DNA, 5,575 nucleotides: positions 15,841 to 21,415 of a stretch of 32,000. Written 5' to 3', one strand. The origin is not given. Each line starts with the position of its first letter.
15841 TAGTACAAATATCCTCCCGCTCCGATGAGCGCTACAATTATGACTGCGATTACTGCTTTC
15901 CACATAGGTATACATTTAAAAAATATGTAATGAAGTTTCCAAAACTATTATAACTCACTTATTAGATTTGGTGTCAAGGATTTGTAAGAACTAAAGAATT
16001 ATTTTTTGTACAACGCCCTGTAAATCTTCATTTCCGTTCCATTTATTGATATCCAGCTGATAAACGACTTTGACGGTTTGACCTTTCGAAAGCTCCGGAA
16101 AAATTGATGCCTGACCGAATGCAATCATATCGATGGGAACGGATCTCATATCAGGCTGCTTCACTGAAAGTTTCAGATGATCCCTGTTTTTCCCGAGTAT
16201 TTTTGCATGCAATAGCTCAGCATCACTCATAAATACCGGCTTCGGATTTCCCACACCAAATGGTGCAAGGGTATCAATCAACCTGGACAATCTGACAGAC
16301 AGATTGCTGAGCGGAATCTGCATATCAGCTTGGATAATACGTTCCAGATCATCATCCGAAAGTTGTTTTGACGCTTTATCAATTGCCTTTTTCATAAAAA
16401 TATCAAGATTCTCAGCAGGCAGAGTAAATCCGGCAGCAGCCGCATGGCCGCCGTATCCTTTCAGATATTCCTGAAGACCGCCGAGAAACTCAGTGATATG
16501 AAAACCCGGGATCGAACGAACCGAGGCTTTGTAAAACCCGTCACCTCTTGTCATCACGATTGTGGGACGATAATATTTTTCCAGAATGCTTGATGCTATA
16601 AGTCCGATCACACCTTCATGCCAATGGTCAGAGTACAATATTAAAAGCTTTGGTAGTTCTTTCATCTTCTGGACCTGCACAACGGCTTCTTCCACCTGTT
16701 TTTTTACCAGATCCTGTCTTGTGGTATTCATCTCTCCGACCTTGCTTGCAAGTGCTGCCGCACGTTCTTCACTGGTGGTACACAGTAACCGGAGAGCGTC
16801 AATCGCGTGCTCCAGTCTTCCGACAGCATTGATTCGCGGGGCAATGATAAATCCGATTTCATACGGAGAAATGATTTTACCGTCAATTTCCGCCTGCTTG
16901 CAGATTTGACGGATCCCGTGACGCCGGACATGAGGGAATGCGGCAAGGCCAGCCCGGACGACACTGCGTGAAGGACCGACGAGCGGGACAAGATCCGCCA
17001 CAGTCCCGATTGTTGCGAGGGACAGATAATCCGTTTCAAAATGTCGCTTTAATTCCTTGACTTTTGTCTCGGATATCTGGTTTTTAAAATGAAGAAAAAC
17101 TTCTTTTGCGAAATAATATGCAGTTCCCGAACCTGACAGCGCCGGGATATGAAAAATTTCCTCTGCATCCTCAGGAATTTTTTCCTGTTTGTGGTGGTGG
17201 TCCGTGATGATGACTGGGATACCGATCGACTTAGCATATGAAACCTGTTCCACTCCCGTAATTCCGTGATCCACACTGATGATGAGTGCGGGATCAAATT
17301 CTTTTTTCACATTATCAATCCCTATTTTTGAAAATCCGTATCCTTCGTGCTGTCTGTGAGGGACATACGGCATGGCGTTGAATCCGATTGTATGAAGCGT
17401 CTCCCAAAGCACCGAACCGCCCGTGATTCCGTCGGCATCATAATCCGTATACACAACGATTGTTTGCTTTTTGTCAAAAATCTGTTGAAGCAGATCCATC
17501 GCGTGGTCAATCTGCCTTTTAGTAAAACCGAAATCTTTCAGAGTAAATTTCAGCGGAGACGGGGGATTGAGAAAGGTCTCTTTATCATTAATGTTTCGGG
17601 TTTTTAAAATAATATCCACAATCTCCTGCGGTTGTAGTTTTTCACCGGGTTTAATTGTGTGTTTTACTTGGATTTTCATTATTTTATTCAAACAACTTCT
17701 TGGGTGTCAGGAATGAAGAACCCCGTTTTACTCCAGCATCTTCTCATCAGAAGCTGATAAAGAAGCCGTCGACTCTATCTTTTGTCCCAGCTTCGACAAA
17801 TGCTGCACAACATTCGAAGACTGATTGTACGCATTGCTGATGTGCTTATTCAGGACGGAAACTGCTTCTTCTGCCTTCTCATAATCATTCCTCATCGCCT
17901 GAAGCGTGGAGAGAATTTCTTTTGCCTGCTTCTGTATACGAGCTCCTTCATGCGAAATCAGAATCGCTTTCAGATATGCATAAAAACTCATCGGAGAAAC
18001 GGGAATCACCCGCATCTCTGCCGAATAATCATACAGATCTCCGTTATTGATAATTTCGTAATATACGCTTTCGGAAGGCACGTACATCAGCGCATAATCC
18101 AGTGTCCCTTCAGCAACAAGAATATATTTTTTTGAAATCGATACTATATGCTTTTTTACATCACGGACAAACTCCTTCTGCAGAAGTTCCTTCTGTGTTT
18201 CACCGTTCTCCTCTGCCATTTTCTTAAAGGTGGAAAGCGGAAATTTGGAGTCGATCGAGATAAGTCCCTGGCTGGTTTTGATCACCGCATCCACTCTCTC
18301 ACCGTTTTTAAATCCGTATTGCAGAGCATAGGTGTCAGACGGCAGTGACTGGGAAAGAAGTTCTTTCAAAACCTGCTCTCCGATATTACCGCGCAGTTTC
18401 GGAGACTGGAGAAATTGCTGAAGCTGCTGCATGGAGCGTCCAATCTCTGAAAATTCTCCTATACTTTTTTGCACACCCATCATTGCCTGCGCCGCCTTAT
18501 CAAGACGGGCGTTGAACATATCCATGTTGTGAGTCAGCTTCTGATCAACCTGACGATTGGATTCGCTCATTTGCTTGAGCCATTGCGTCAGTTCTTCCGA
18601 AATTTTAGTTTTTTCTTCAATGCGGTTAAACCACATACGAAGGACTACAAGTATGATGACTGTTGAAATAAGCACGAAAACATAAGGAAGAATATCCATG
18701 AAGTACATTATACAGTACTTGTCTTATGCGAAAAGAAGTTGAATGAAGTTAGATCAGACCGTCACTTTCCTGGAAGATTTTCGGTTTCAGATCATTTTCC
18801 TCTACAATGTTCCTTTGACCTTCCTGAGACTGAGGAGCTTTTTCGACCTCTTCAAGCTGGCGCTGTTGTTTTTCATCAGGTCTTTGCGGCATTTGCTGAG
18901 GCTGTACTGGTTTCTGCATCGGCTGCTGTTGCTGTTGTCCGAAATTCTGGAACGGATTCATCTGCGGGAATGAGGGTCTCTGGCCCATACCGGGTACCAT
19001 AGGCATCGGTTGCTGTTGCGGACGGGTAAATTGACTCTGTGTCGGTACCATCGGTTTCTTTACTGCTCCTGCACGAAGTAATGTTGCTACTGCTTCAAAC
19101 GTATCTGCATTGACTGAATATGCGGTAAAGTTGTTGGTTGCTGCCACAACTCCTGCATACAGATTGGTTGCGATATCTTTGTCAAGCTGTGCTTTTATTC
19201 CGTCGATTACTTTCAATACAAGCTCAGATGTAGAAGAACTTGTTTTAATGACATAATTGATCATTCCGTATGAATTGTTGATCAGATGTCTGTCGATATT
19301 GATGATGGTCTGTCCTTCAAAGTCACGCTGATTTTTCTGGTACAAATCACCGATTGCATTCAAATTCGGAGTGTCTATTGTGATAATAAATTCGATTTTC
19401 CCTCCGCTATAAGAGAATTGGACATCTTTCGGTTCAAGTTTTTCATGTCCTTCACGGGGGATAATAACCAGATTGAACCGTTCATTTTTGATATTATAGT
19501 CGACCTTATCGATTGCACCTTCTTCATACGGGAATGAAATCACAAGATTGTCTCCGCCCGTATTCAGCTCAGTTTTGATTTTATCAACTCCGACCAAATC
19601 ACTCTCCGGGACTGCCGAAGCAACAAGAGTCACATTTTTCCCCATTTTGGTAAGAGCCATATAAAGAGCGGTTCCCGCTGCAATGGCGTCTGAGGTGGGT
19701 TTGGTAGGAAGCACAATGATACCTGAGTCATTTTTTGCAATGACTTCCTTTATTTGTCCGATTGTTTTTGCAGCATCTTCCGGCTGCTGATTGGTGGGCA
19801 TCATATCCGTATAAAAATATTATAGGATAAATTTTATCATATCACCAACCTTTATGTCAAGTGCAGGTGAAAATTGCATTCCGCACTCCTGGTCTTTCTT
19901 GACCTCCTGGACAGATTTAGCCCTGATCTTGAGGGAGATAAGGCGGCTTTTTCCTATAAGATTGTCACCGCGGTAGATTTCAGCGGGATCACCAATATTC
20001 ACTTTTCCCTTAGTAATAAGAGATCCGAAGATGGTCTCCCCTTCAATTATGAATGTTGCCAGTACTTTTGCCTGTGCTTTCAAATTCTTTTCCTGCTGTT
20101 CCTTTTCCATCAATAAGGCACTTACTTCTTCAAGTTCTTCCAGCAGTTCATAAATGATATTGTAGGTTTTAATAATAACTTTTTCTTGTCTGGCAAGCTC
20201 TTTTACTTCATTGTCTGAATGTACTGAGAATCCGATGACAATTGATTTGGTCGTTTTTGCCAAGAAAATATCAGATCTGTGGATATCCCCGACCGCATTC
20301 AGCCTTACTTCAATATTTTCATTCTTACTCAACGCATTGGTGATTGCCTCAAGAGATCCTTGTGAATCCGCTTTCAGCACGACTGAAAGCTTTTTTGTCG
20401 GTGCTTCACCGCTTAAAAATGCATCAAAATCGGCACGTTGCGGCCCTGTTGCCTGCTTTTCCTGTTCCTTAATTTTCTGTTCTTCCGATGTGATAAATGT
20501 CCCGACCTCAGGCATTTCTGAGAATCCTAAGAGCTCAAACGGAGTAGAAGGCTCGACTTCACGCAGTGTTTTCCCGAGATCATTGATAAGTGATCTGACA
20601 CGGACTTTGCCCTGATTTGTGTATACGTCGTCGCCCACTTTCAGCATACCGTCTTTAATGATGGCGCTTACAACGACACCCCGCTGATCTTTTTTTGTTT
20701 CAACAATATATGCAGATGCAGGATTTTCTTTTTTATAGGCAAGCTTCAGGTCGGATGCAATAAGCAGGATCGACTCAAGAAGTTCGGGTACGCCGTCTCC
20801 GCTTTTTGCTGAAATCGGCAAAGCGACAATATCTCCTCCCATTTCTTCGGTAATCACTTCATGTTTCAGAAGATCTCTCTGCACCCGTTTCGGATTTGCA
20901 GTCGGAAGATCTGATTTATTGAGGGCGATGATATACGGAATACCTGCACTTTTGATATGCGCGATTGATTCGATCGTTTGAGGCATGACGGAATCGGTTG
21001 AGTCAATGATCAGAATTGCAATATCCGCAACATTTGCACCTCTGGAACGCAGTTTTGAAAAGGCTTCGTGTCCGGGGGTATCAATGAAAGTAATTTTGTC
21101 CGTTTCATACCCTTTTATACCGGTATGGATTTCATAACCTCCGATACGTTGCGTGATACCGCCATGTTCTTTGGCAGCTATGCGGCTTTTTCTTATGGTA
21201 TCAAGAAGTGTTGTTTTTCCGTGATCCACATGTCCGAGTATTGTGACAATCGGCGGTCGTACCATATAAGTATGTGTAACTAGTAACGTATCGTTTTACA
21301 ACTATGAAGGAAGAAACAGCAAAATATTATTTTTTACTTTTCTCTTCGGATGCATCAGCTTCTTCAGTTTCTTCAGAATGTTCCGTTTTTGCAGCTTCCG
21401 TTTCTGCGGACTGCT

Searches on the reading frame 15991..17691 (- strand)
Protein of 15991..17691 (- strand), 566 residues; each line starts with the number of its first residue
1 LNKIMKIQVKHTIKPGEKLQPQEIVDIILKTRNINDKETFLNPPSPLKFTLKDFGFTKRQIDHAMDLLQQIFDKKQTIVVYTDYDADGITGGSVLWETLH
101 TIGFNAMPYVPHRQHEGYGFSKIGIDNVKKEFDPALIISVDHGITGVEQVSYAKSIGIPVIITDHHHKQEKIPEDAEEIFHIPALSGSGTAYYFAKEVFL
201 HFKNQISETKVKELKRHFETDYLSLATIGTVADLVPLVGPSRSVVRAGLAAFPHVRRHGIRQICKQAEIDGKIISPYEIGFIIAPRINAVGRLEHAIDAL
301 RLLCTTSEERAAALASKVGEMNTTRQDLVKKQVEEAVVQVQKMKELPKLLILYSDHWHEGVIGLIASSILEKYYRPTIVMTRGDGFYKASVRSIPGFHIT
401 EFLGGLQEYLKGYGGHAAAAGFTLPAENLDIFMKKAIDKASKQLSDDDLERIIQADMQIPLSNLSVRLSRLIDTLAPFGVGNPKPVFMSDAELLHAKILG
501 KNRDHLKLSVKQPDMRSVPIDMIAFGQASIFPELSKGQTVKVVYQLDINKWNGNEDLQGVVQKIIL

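Call 74: search_protein_families(library=pfam, proteins=[window:15991-17691:-], max_evalue=0.00001)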
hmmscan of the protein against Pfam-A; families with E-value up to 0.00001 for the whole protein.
window:15991-17691:- (566 aa): 3 families
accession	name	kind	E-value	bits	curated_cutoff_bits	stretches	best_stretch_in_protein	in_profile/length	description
PF17768.7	RecJ_OB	-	2.7e-28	98.6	27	1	456-562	2-106/107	RecJ OB domain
PF01368.27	DHH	-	6.8e-19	68.8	28.1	1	77-229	1-124/125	DHH family, N-terminal domain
PF02272.25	DHHA1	-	1e-15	58.5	25.9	1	348-440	3-100/102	DHHA1 domain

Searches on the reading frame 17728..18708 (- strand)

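Call 74: search_protein_families(library=pfam, proteins=[window:17728-18708:-], max_evalue=0.00001)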
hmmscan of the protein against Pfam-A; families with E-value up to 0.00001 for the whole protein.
window:17728-18708:- (326 aa): 1 family
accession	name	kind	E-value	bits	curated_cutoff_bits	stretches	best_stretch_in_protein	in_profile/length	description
PF02646.22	RmuC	-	5.5e-50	170.6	26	1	46-322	2-289/291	RmuC family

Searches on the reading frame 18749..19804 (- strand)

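Call 74: search_protein_families(library=pfam, proteins=[window:18749-19804:-], max_evalue=0.00001)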
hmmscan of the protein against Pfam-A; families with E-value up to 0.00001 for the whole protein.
window:18749-19804:- (351 aa): 1 family
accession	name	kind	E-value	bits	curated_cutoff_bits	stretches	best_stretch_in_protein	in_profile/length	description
PF01368.27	DHH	-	6.5e-10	39.8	28.1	1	34-219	7-125/125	DHH family, N-terminal domain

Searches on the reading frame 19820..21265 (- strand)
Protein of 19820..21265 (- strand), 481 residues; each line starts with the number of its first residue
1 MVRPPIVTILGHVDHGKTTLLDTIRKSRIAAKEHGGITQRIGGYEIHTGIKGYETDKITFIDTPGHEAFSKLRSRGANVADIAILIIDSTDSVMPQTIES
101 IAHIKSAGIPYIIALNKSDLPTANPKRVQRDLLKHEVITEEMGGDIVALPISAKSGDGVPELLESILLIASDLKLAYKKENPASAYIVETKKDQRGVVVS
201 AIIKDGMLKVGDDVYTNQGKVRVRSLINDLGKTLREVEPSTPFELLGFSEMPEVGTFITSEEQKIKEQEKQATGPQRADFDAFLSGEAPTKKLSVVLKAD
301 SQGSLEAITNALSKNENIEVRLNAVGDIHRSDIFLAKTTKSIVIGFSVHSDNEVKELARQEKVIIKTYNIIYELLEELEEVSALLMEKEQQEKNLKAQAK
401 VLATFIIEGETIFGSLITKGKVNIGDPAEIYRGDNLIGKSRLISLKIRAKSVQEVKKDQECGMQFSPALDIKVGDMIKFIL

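Call 74: search_protein_families(library=pfam, proteins=[window:19820-21265:-], max_evalue=0.00001)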
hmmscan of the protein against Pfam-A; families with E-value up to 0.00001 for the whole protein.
window:19820-21265:- (481 aa): 7 families
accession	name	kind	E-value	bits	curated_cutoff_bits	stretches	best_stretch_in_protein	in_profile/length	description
PF00009.33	GTP_EFTU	-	1.2e-35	123.3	26.5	1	6-168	5-184/188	Elongation factor Tu GTP binding domain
PF11987.13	IF-2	-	1.1e-27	96.7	27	1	287-378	21-116/117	Translation-initiation factor 2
PF22042.2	EF-G_D2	-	1.3e-10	41.7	27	1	182-259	1-82/84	Elongation factor G domain 2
PF01926.29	MMR_HSR1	-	1.1e-09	38.8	21.9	1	7-117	2-113/113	50S ribosome-binding GTPase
PF09439.16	SRPRB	-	1.1e-06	28.6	25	1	5-137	4-138/178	Signal recognition particle receptor beta subunit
PF08477.19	Roc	-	3.9e-06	27.5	27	0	7-119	2-119/119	Ras of Complex, Roc, domain of DAPkinase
PF02421.24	FeoB_N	-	8.9e-06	25.7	27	0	7-166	3-156/156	Ferrous iron transport protein B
